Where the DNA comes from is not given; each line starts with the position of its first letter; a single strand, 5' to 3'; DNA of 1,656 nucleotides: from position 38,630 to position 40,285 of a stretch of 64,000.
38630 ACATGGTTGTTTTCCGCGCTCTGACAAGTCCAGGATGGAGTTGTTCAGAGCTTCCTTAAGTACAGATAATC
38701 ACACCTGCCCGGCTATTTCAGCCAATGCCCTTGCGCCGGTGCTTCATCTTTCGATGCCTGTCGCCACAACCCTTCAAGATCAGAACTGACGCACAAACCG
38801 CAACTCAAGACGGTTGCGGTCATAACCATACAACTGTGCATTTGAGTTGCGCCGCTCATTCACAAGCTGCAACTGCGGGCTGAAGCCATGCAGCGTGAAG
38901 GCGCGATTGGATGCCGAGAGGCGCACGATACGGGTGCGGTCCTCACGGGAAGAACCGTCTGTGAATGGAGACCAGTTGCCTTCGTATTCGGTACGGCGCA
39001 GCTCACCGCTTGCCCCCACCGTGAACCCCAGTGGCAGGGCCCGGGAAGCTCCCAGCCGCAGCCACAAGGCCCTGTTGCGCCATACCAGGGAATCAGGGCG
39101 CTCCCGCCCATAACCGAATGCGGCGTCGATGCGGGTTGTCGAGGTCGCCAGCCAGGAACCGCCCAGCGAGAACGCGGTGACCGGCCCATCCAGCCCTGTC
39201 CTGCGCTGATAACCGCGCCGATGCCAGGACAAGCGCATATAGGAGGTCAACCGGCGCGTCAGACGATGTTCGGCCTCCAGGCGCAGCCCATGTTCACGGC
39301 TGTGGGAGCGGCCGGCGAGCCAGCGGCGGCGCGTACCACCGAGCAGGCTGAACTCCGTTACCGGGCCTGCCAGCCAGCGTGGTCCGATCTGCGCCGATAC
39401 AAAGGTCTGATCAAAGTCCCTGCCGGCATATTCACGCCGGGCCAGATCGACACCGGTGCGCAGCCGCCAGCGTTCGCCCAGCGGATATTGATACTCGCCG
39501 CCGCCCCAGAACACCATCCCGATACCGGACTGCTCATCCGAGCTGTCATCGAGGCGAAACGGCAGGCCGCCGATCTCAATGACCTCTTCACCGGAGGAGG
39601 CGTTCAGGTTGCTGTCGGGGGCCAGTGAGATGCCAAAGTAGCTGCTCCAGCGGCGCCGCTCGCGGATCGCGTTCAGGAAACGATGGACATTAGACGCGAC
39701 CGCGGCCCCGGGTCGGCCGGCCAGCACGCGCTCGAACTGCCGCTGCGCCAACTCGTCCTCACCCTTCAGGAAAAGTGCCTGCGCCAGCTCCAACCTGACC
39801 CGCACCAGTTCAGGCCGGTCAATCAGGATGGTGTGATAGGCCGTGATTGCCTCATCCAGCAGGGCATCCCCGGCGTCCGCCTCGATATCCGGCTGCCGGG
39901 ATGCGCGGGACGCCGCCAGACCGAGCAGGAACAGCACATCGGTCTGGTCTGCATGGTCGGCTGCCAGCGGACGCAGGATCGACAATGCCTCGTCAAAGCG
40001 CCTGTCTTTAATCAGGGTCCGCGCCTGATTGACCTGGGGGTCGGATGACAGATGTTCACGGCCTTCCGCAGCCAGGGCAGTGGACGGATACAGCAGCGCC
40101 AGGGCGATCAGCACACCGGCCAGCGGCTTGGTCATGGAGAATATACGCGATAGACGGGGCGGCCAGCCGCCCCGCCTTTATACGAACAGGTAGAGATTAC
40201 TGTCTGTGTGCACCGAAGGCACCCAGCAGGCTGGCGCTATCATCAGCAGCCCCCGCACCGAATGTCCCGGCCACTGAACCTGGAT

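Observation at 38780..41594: Slam-like (TPR + DUF560 barrel) translocon paired with a TbpB/fHbp-type surface lipoprotein in a sulfur-oxidiser-like genome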

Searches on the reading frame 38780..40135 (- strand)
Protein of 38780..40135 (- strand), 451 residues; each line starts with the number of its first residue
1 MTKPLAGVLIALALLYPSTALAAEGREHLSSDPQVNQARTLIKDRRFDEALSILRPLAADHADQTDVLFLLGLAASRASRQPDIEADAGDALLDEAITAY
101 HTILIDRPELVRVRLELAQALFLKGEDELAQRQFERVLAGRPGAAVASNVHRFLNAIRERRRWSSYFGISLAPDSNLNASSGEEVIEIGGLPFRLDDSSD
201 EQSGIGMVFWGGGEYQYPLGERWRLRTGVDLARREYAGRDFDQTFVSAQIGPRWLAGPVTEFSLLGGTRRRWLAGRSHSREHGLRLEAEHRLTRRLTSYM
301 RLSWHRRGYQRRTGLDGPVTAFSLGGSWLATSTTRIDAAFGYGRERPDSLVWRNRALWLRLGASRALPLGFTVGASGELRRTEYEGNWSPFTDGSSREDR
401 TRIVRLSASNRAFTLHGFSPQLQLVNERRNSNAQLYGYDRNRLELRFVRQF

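Call 3: search_protein_families(library=pfam, proteins=[window:38780-40135:-], max_evalue=0.1)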
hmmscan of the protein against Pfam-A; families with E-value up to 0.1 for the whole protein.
window:38780-40135:- (451 aa): 9 families
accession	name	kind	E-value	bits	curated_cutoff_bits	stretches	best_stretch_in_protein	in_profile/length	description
PF04575.19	SlipAM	-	1e-25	91.3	22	1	163-451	1-288/288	Surface lipoprotein assembly modifier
PF24575.1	TPR_Slam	-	1.2e-07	32.5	35.2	1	93-134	63-104/104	Surface lipoprotein assembly modifier, N-terminal TPR repeats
PF14559.12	TPR_19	-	1.4e-06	28.9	25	1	93-147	7-62/68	Tetratricopeptide repeat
PF13432.12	TPR_16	-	4.8e-05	24.1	32.7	2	93-144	13-64/65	Tetratricopeptide repeat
PF13424.12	TPR_12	-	0.00022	21.8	30.1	1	90-140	23-74/77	Tetratricopeptide repeat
PF13428.12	TPR_14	-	0.0019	19.2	23.5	0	38-72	8-42/44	Tetratricopeptide repeat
PF20308.4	TPR-S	-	0.0033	18.4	27.6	1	31-101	16-83/102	Tetratricopeptide Repeats-Sensor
PF07719.23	TPR_2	-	0.02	15.4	27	0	116-139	6-29/34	Tetratricopeptide repeat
PF10082.15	BBP2_2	-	0.055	12.8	23.7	0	280-342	292-353/378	Putative beta-barrel porin 2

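Call 4: search_protein_families(library=ncbifam, proteins=[window:38780-40135:-], max_evalue=0.1)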
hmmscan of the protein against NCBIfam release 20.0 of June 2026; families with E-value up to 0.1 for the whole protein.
window:38780-40135:- (451 aa): 3 families
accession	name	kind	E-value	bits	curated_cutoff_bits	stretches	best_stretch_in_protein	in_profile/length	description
TIGR03014.2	EpsL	equivalog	0.0005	19.2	275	0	373-447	310-381/385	XrtB/PEP-CTERM-associated polysaccharide biosynthesis outer membrane protein EpsL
NF040959.1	MamA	equivalog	0.0011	18.5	200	1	37-79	111-153/204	magnetosome protein MamA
TIGR02917.1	PEP_TPR_lipo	equivalog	0.021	12.7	312.2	0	95-149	754-808/899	XrtA/PEP-CTERM system TPR-repeat protein PrsT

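Call 9: search_solved_structures(query=window:38780-40135:-, max_evalue=10, show_alignments=2)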
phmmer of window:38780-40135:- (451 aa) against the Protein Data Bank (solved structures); distinct sequences matched with E-value up to 10: 6.
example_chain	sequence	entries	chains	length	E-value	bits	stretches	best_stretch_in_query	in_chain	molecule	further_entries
8us4_A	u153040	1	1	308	1.9e-05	26.4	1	196-259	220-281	Translocation and assembly module subunit TamA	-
8us1_A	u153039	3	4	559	5.4e-05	25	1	196-259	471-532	Translocation and assembly module subunit TamA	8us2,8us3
2pz9_A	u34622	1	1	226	0.0086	17.7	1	53-109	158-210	Putative regulatory protein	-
9clx_A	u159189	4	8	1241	0.044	15.4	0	292-336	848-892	Angiotensin-converting enzyme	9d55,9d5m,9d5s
7q3y_A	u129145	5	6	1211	0.045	15.3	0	292-336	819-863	Angiotensin-converting enzyme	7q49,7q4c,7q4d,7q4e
7ung_M1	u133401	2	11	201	1.1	10.8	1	266-322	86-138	Protein FAM166C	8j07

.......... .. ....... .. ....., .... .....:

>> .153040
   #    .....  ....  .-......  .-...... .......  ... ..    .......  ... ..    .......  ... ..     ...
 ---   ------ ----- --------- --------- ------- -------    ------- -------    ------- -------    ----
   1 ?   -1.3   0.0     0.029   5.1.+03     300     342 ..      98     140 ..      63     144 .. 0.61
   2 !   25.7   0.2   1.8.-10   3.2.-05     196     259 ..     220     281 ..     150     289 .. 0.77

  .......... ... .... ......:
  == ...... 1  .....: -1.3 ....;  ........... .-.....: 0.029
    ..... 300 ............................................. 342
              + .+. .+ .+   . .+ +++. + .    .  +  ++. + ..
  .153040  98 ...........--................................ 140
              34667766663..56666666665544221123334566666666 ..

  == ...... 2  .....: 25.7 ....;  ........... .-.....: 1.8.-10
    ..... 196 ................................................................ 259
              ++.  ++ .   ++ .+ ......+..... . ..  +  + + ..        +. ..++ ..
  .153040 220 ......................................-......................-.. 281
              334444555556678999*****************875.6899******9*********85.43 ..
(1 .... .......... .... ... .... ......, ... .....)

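Call 13: list_cluster_members(proteins=[P0001, window:38780-40135:-, P0010, P0019, P0041, P0054, P0058, P0005])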
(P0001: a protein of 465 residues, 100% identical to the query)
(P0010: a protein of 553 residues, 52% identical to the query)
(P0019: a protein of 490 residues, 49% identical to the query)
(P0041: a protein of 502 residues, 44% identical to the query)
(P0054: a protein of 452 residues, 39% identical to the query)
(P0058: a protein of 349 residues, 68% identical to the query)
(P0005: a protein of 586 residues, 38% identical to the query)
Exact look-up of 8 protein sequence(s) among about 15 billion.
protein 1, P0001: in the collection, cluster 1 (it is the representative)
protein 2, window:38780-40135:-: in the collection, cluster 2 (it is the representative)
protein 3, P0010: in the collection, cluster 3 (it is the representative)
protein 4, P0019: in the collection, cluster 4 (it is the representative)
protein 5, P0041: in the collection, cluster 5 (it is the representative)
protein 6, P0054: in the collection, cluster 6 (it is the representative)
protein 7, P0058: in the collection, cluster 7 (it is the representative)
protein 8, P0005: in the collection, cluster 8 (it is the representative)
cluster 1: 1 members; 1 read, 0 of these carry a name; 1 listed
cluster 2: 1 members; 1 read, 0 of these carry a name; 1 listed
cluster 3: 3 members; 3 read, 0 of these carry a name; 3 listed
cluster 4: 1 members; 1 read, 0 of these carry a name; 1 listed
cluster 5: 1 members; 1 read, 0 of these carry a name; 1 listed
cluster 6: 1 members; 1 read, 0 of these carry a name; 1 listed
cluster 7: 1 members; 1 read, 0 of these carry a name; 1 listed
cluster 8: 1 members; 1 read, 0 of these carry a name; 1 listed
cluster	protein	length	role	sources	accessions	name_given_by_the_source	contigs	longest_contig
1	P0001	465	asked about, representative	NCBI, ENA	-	-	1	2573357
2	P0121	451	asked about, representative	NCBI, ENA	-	-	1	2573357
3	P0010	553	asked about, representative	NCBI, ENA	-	-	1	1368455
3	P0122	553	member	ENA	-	-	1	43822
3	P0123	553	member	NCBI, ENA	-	-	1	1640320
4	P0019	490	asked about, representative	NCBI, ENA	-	-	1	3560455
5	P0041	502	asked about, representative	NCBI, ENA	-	-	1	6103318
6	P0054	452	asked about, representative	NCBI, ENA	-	-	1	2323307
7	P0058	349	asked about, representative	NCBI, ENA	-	-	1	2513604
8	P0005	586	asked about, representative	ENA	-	-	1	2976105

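Call 42: find_encoding_contigs(protein=window:38780-40135:-, flank=4000, max_places=6)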
Protein window:38780-40135:- (451 aa): no gene with exactly this product is on record in the collection.

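Call 48: find_homologous_proteins(query=window:38780-40135:-, max_evalue=1e-10)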
Query window:38780-40135:- (451 aa): 2467 proteins with E <= 1e-10 among 8000 candidates; the best 120 are listed.
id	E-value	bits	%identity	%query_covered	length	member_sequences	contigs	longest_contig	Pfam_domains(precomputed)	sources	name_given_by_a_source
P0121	1.8e-296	1000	100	100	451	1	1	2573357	PF14559.13,PF24575.2,PF04575.20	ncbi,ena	-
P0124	8.0e-260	880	89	100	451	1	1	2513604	PF14559.13,PF24575.2,PF04575.20,PF13432.13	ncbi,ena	-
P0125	2.0e-242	822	84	96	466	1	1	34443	PF14559.13,PF24575.2,PF04575.20,PF13424.13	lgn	-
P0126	2.5e-175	601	64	96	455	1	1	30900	PF14559.13,PF04575.20,PF13432.13,PF13428.13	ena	-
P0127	2.8e-175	601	64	98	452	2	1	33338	PF14559.13,PF04575.20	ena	-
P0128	6.5e-174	597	63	100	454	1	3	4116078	PF14559.13,PF04575.20,PF13432.13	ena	-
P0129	2.5e-169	581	62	100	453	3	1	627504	PF14559.13,PF04575.20,PF13432.13,PF13428.13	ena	-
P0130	4.3e-169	581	61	98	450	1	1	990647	PF04575.20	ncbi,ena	-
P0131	1.6e-168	579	54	92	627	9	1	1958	PF14559.13,PF24575.2,PF04575.20,PF13424.13,PF13432.13,PF13428.13,PF07719.24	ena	-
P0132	9.7e-167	573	61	97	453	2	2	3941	PF14559.13,PF04575.20,PF13432.13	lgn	-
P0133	1.1e-166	573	61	97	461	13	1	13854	PF14559.13,PF04575.20,PF13432.13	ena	-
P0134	2.1e-166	572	61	98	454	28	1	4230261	PF14559.13,PF24575.2,PF04575.20,PF13432.13,PF13428.13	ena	-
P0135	8.7e-166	570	61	98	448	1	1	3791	PF14559.13,PF04575.20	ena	-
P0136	8.8e-165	566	59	100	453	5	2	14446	PF14559.13,PF04575.20,PF13432.13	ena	-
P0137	2.1e-164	565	60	98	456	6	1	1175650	PF14559.13,PF04575.20,PF13424.13,PF13432.13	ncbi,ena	-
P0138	3.5e-164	564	59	100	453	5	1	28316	PF14559.13,PF04575.20,PF13432.13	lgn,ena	-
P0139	5.5e-164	564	60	97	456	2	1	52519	PF14559.13,PF04575.20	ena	-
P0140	6.9e-164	564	60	98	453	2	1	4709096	PF14559.13,PF04575.20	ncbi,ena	-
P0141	7.7e-164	563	61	98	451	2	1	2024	PF04575.20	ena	-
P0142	1.1e-163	563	60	98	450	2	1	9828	PF04575.20,PF13432.13,PF13428.13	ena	-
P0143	3.0e-163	561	59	100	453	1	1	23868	PF14559.13,PF04575.20,PF13424.13,PF13432.13,PF13428.13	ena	-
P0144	3.6e-163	561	60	98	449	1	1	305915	PF14559.13,PF24575.2,PF04575.20,PF13432.13,PF13428.13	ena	-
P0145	4.9e-163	561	60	96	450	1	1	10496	PF14559.13,PF04575.20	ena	-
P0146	5.0e-163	561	61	94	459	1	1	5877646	PF14559.13,PF04575.20,PF13432.13,PF13428.13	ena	-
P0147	5.2e-163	561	59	98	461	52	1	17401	PF14559.13,PF04575.20,PF13432.13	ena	-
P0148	6.0e-163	560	61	100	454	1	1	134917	PF14559.13,PF04575.20,PF13432.13,PF13428.13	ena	-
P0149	1.9e-162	559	59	98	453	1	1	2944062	PF14559.13,PF24575.2,PF04575.20,PF13432.13,PF13428.13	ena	-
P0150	2.4e-162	558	60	98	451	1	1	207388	PF04575.20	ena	-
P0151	3.4e-162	558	56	100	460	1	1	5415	PF14559.13,PF04575.20,PF13432.13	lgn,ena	-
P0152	5.4e-162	557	60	98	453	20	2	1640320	PF14559.13,PF04575.20,PF13432.13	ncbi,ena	-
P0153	9.9e-162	556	61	95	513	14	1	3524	PF14559.13,PF04575.20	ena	-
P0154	7.8e-161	553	61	94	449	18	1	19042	PF14559.13,PF04575.20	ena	-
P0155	3.5e-160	551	59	98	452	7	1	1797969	PF14559.13,PF04575.20,PF13432.13,PF13428.13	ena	-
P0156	9.7e-160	550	60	98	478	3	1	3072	PF14559.13,PF04575.20,PF13432.13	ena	-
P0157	1.1e-159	550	58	100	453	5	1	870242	PF14559.13,PF04575.20,PF13432.13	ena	-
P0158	1.3e-159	549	59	100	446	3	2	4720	PF14559.13,PF04575.20,PF13424.13,PF13432.13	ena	-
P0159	3.2e-159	548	60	100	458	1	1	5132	PF04575.20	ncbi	-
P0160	3.8e-159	548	60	100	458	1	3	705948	PF04575.20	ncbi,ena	-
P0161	3.9e-159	548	60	98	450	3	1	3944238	PF04575.20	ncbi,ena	-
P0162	4.1e-159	548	60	94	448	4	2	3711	PF14559.13,PF04575.20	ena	-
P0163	5.4e-159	547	60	100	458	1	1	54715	PF04575.20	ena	-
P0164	7.8e-159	547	61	94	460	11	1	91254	PF14559.13,PF04575.20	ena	-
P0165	1.2e-158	546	58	98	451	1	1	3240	PF14559.13,PF04575.20,PF13432.13,PF13428.13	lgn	-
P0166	1.6e-158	546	60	99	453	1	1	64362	PF14559.13,PF04575.20,PF13432.13,PF10082.16,PF13428.13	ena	-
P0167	1.9e-158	546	59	98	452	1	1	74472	PF14559.13,PF04575.20,PF13432.13,PF13428.13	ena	-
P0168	2.6e-158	545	59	100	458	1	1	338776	PF04575.20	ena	-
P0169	3.0e-158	545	60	100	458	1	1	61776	PF04575.20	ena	-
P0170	3.7e-158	545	59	100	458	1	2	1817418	PF04575.20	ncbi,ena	-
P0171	1.1e-157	543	61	94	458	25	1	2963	PF14559.13,PF04575.20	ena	-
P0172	1.1e-157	543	60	100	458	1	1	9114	PF04575.20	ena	-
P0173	1.5e-157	543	60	99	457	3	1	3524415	PF14559.13,PF04575.20,PF13432.13,PF13428.13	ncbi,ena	-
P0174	2.3e-157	542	59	100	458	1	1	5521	PF04575.20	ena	-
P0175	2.6e-157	542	61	100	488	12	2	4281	PF14559.13,PF04575.20,PF13432.13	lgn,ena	-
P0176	3.4e-157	541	58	98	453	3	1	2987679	PF14559.13,PF24575.2,PF04575.20,PF13432.13,PF13428.13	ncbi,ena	-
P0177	4.1e-157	541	59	100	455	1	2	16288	PF04575.20,PF13432.13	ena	-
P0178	4.8e-157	541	59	100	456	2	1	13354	PF14559.13,PF24575.2,PF04575.20,PF13432.13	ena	-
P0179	1.5e-156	539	60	98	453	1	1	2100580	PF14559.13,PF04575.20,PF13424.13,PF13432.13,PF10082.16,PF13428.13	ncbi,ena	-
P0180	1.9e-156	539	59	99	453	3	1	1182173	PF14559.13,PF04575.20,PF13432.13,PF10082.16,PF13428.13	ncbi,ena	-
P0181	2.5e-156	539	57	98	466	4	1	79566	PF14559.13,PF24575.2,PF04575.20,PF13432.13,PF13428.13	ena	-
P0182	2.6e-156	539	59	100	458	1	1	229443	PF04575.20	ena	-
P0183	4.7e-156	538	59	98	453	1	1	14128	PF14559.13,PF04575.20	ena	-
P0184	6.6e-156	537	58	100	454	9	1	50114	PF14559.13,PF24575.2,PF04575.20,PF13432.13,PF13428.13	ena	-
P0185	9.6e-156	537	56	100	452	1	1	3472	PF14559.13,PF04575.20,PF13432.13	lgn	-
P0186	1.9e-155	536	60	94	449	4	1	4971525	PF14559.13,PF04575.20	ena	-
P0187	3.2e-155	535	60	96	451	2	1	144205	PF04575.20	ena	-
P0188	1.5e-154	533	60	95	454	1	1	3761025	PF04575.20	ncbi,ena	-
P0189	1.5e-154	533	58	99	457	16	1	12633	PF14559.13,PF24575.2,PF04575.20,PF13432.13,PF13428.13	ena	-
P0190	1.9e-154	532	58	99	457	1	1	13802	PF14559.13,PF24575.2,PF04575.20,PF13432.13,PF13428.13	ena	-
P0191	2.4e-154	532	60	92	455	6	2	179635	PF14559.13,PF24575.2,PF04575.20,PF13432.13,PF13428.13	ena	-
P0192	2.9e-154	532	60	95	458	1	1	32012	PF04575.20,PF13432.13,PF10082.16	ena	-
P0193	4.8e-154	531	60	94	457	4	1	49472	PF14559.13,PF24575.2,PF04575.20,PF13432.13,PF13428.13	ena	-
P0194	6.6e-154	531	59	94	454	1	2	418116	PF04575.20,PF13432.13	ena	-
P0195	6.7e-154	531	57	100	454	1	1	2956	PF14559.13,PF04575.20,PF13432.13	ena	-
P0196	7.3e-154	530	59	98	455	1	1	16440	PF14559.13,PF04575.20,PF13432.13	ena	-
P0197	9.8e-154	530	60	94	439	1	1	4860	PF14559.13,PF04575.20,PF13432.13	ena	-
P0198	1.0e-153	530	59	96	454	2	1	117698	PF14559.13,PF04575.20,PF13432.13,PF13428.13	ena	-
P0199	1.2e-153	530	60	94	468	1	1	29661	PF14559.13,PF04575.20,PF13432.13,PF13428.13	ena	-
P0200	1.3e-153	530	59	96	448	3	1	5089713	PF14559.13,PF24575.2,PF04575.20,PF13424.13,PF13432.13,PF13428.13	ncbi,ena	-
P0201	1.8e-153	529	59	98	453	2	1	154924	PF14559.13,PF04575.20,PF13432.13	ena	-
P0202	2.9e-153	528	56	98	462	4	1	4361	PF14559.13,PF04575.20,PF13432.13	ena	-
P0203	5.6e-153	528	57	100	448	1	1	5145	PF14559.13,PF24575.2,PF04575.20,PF13424.13,PF13432.13,PF13428.13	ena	-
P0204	7.7e-153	527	58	98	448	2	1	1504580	PF14559.13,PF24575.2,PF04575.20,PF13432.13,PF13428.13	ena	-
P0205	8.2e-153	527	57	100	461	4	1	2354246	PF04575.20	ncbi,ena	-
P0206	1.2e-152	526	60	94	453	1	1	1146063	PF14559.13,PF04575.20,PF13432.13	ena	-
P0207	1.4e-152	526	59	94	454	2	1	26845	PF04575.20,PF13432.13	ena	-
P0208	4.8e-152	524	58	96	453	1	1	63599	PF14559.13,PF24575.2,PF04575.20,PF13432.13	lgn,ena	-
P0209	5.5e-152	524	57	100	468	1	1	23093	PF14559.13,PF04575.20,PF13424.13,PF13432.13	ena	-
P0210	6.7e-152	524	58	99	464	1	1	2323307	PF14559.13,PF04575.20,PF13432.13,PF13428.13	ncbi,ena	-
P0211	9.9e-152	523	58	98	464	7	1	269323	PF14559.13,PF04575.20,PF13424.13,PF13432.13,PF13428.13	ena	-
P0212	1.1e-151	523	58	98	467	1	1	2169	PF04575.20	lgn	-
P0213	1.4e-151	523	59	94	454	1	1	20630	PF04575.20,PF13432.13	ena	-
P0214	1.9e-151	523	58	96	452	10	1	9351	PF04575.20,PF13432.13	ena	-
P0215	2.3e-151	522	57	98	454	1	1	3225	PF04575.20,PF13432.13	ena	-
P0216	2.5e-151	522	58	98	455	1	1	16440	PF14559.13,PF04575.20,PF13432.13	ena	-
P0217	1.5e-150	520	60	94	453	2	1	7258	PF14559.13,PF04575.20,PF13432.13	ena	-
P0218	1.8e-150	519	56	100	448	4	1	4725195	PF14559.13,PF04575.20,PF13432.13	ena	-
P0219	2.3e-150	519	55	99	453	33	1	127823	PF14559.13,PF04575.20,PF13432.13,PF10082.16,PF13428.13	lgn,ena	-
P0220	2.5e-150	519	59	92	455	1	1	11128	PF04575.20,PF13432.13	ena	-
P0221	2.8e-150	519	59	94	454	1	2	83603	PF14559.13,PF04575.20,PF13432.13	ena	-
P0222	3.3e-150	518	58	94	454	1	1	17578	PF14559.13,PF04575.20,PF13432.13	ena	-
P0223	3.6e-150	518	58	94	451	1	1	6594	PF14559.13,PF04575.20,PF13424.13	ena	-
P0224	3.8e-150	518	59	92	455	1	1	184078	PF14559.13,PF04575.20,PF13432.13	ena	-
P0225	4.3e-150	518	59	94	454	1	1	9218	PF04575.20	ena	-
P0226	8.1e-150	517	56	100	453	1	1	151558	PF14559.13,PF04575.20,PF13432.13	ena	-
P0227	9.1e-150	517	58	93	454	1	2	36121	PF14559.13,PF04575.20,PF13432.13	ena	-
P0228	1.1e-149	517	58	96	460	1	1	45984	PF04575.20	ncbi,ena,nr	ncbi:MAG: surface lipoprotein assembly modifier [Nitrospinae bacterium]|nr:surface lipoprotein assem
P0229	1.3e-149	516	58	94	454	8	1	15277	PF14559.13,PF04575.20,PF13432.13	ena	-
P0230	1.3e-149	516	60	94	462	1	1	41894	PF14559.13,PF04575.20,PF13432.13,PF13428.13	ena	-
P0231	1.4e-149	516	58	97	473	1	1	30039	PF24575.2,PF04575.20,PF13432.13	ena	-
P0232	1.5e-149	516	58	94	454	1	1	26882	PF14559.13,PF04575.20,PF13432.13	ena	-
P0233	1.6e-149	516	57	100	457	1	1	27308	PF14559.13,PF04575.20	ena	-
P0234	1.7e-149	516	58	94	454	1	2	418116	PF04575.20,PF13432.13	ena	-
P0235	2.1e-149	516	58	99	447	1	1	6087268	PF24575.2,PF04575.20,PF13432.13,PF13428.13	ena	-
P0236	3.0e-149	515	59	92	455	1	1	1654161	PF14559.13,PF04575.20,PF13432.13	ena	-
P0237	3.2e-149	515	58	98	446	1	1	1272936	PF14559.13,PF24575.2,PF04575.20,PF13424.13,PF13432.13,PF13428.13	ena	-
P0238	3.2e-149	515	59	92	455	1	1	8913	PF04575.20,PF13432.13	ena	-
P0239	3.2e-149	515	57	99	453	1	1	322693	PF14559.13,PF04575.20,PF13432.13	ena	-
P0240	3.4e-149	515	59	94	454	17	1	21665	PF04575.20,PF13432.13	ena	-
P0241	3.6e-149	515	59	92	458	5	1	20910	PF14559.13,PF04575.20,PF13432.13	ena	-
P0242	4.0e-149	515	58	99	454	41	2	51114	PF14559.13,PF24575.2,PF04575.20,PF13432.13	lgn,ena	-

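Call 49: find_encoding_contigs(protein=P0125, flank=6000, max_places=4)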
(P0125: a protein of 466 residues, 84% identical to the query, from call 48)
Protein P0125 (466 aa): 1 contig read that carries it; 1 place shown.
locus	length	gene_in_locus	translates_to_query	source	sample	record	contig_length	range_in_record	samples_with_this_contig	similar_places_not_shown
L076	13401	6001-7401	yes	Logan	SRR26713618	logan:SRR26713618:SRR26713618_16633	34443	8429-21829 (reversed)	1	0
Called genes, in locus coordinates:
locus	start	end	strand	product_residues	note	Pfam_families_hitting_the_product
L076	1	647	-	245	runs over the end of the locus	PF00106:adh_short, PF03807:F420_oxidored (faint), PF05368:NmrA (weak), PF08659:KR, PF01370:Epimerase, PF13460:NAD_binding_10, PF13561:adh_short_C2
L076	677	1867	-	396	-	PF00108:Thiolase_N, PF00109:ketoacyl-synt (weak), PF02803:Thiolase_C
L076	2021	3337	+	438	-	PF09712:PHA_synth_III_E, PF14520:HHH_5 (faint)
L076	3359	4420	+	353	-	PF07167:PhaC_N (weak), PF00561:Abhydrolase_1, PF11339:DUF3141, PF12146:Hydrolase_4 (faint)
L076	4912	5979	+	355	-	-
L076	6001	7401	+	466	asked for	PF14559:TPR_19 (faint), PF13424:TPR_12 (faint), PF24575:TPR_Slam (faint), PF04575:SlipAM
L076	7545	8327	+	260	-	PF00027:cNMP_binding, PF13545:HTH_Crp_2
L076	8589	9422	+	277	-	PF04116:FA_hydroxylase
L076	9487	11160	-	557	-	PF00361:Proton_antipo_M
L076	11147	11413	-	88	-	-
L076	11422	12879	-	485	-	PF00662:Proton_antipo_N (weak), PF00361:Proton_antipo_M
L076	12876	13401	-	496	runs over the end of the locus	PF10125:NADHdeh_related (weak), PF00361:Proton_antipo_M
